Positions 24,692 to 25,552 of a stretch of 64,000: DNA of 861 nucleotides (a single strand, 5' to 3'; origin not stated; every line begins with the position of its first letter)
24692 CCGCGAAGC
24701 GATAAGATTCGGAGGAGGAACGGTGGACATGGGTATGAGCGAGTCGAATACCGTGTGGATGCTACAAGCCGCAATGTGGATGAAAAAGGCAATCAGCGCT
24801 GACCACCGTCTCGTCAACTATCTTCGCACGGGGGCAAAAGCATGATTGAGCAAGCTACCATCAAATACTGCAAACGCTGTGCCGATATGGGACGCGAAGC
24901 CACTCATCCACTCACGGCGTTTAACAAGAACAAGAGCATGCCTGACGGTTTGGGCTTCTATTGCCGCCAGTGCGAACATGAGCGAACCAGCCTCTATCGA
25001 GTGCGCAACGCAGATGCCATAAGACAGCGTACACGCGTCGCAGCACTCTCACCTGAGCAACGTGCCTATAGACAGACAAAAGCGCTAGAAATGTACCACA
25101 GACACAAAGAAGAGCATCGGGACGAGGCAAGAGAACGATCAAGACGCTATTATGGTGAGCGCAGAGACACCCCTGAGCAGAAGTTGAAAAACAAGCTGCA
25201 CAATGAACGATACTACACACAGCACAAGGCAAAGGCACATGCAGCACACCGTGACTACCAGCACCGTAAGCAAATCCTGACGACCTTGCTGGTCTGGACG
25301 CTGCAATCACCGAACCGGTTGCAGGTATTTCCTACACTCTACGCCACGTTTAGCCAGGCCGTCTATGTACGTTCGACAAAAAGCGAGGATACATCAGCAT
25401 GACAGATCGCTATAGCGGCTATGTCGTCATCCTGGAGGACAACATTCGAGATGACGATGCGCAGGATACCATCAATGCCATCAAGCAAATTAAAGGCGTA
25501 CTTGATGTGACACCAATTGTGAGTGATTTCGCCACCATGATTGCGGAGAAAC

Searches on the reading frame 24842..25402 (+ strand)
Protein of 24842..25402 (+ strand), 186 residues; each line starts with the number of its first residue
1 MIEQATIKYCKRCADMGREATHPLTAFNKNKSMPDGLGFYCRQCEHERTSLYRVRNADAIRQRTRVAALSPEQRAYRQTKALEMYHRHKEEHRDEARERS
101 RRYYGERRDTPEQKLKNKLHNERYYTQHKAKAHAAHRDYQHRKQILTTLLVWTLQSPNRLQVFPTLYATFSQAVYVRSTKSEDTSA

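Call 41: search_protein_families(library=phrogs, proteins=[window:24842-25402:+], max_evalue=0.001)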
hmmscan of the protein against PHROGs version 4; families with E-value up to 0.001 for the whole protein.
window:24842-25402:+ (186 aa): 2 families
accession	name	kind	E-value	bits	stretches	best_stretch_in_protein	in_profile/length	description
phrog_1035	-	DNA, RNA and nucleotide metabolism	2.1e-06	28.8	1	8-129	61-168/271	endonuclease VII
phrog_2340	-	DNA, RNA and nucleotide metabolism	0.00057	21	0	5-142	6-145/171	endonuclease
